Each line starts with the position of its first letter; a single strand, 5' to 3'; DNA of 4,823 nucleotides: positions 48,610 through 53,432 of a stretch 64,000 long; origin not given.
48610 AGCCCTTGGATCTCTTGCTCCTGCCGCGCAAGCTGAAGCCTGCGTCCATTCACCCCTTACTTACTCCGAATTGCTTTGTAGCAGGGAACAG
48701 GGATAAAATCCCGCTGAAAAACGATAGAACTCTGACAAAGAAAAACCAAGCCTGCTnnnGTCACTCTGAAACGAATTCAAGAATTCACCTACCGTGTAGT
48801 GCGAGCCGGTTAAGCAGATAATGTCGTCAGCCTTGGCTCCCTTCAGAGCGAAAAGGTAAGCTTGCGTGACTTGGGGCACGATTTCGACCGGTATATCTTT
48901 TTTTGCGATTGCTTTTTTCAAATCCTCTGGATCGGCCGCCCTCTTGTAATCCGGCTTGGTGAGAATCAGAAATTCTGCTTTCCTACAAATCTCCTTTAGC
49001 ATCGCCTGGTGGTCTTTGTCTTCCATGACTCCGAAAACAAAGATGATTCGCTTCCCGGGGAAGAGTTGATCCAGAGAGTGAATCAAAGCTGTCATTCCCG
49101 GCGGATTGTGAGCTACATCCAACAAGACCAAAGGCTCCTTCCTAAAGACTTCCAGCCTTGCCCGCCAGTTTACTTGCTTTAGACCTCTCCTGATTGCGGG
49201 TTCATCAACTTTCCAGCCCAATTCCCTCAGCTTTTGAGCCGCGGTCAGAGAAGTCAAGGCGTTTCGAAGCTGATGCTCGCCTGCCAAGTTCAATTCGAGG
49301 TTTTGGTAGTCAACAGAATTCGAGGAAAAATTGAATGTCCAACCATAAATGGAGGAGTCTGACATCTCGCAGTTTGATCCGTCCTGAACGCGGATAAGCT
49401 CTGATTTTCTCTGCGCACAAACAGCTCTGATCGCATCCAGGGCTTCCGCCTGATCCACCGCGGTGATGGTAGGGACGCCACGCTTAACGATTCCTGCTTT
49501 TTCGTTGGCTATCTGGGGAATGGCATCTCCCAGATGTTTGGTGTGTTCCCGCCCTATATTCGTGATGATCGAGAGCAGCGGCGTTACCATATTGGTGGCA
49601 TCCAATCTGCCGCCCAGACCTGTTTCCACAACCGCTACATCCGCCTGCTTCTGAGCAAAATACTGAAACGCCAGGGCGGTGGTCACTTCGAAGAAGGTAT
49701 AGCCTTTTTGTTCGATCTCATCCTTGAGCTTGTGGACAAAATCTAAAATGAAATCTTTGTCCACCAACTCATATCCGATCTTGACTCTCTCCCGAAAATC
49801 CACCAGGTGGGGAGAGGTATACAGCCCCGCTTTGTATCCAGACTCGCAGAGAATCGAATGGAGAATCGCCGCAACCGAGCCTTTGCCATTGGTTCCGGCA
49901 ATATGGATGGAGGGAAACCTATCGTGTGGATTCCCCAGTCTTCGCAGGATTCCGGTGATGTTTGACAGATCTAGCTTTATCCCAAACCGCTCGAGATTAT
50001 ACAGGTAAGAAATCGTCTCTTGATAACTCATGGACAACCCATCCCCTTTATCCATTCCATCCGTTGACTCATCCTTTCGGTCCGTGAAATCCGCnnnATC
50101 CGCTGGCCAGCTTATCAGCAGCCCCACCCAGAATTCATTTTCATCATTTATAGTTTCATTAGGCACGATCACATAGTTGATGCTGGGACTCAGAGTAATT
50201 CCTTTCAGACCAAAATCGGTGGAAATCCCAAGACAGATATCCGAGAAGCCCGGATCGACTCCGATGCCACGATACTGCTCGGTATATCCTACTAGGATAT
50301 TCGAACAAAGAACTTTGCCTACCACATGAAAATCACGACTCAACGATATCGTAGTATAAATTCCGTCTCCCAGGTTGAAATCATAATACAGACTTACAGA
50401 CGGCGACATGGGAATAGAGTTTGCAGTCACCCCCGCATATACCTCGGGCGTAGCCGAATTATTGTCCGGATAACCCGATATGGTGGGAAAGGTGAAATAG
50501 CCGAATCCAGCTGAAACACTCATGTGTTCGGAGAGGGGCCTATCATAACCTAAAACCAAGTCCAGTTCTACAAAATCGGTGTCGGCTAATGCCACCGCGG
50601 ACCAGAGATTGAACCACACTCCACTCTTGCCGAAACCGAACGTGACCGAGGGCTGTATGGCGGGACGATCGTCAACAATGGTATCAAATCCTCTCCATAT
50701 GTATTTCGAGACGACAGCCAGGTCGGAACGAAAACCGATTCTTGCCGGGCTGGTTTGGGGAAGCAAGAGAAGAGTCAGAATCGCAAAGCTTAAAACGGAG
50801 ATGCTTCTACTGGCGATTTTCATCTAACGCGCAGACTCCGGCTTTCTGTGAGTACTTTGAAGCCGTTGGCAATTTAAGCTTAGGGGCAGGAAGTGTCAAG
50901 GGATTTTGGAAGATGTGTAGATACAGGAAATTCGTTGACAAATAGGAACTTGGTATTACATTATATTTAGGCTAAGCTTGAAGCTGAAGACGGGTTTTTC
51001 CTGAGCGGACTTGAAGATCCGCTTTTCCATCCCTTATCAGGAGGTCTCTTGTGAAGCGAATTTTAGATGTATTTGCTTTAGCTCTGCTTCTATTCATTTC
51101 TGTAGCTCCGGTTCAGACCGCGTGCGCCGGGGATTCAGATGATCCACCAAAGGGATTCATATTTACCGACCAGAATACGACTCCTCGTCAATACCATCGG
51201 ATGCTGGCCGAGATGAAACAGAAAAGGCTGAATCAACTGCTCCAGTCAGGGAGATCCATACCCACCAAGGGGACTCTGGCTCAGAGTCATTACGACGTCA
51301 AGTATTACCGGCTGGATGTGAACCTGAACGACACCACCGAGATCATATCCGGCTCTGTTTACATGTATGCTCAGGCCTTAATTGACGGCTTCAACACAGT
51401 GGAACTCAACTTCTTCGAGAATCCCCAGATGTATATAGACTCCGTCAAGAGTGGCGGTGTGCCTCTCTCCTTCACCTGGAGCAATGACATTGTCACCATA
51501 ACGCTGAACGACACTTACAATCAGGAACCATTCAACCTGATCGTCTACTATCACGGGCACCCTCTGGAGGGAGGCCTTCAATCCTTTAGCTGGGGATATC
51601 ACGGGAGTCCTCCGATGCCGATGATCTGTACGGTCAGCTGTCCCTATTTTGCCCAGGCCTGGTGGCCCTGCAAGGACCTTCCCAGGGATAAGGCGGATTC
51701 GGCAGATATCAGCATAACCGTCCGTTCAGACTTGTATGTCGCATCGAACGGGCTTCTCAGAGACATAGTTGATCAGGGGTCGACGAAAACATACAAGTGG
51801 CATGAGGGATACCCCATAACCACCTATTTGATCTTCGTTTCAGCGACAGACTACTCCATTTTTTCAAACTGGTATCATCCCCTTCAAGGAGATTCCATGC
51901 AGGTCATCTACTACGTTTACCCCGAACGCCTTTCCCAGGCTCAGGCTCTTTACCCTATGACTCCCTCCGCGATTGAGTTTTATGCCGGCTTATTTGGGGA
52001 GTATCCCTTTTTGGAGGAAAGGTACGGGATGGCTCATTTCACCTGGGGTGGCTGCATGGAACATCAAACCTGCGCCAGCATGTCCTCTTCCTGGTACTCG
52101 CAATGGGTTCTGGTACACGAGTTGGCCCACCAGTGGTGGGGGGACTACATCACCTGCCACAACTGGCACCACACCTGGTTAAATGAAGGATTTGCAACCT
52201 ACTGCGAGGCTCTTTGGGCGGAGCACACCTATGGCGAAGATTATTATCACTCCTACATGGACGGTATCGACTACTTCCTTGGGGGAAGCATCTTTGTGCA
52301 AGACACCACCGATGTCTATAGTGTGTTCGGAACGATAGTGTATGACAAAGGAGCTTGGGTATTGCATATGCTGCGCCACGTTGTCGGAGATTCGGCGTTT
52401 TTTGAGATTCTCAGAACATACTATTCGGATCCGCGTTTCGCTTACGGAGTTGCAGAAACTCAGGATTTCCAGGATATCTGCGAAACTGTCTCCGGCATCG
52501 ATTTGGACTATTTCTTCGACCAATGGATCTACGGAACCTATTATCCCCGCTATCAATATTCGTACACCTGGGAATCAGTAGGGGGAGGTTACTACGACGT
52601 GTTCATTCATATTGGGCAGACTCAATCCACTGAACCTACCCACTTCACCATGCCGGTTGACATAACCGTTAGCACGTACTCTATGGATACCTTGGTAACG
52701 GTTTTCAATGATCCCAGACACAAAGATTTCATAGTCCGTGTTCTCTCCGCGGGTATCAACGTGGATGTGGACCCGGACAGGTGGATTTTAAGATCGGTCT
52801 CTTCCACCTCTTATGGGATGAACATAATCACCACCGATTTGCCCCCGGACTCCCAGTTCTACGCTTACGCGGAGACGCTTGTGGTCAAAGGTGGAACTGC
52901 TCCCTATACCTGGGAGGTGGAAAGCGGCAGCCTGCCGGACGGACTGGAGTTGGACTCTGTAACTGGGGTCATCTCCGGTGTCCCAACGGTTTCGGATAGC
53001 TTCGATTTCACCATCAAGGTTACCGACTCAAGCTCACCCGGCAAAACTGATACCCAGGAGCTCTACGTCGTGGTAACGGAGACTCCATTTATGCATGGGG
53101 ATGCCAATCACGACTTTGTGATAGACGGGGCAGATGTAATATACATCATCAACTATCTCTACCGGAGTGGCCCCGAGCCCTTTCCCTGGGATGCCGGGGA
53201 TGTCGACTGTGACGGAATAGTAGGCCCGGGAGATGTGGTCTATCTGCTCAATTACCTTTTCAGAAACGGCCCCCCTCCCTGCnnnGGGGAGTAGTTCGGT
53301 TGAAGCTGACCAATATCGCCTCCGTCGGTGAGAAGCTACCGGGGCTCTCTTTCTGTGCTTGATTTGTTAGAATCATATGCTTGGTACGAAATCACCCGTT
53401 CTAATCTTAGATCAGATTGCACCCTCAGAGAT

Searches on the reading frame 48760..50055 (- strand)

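Call 9: search_protein_families(library=pfam, proteins=[window:48760-50055:-], max_evalue=0.001)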
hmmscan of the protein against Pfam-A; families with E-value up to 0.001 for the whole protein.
window:48760-50055:- (432 aa): 2 families
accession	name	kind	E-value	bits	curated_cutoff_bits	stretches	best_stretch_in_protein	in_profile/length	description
PF02875.26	Mur_ligase_C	-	2e-25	90.5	28.4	1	300-419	2-127/127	Mur ligase, glutamate ligase domain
PF08245.18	Mur_ligase_M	-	3.4e-13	50.4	24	1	52-273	1-200/200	Mur ligase middle domain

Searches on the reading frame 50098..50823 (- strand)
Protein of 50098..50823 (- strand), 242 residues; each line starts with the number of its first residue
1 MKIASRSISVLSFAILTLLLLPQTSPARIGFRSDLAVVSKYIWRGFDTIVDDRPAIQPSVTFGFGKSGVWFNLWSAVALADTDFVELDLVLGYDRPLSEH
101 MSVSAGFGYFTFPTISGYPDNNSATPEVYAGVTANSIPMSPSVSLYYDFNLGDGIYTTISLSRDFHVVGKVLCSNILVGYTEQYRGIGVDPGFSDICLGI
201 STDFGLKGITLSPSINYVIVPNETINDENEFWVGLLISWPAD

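Call 9: search_protein_families(library=pfam, proteins=[window:50098-50823:-], max_evalue=0.001)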
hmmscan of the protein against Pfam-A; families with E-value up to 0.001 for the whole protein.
window:50098-50823:- (242 aa): 1 family
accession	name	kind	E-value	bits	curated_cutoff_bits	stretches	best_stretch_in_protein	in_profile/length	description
PF09694.16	Gcw_chp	-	4.1e-12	47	24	1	31-212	10-195/230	Bacterial protein of unknown function (Gcw_chp)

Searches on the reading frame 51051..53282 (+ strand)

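Call 9: search_protein_families(library=pfam, proteins=[window:51051-53282:+], max_evalue=0.001)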
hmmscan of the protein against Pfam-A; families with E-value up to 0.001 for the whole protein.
window:51051-53282:+ (744 aa): 4 families
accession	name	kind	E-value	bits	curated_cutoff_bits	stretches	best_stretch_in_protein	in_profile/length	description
PF01433.26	Peptidase_M1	-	7.8e-30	104.5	27.7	1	340-492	57-218/218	Peptidase family M1 domain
PF17900.6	Peptidase_M1_N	-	3.8e-12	47.1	25.8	1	84-260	3-186/186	Peptidase M1 N-terminal domain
PF05345.18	He_PIG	-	6.3e-11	43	24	1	609-675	29-95/96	Putative Ig domain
PF00404.24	Dockerin_1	-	0.00026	21.5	22.9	1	682-736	1-56/57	Dockerin type I domain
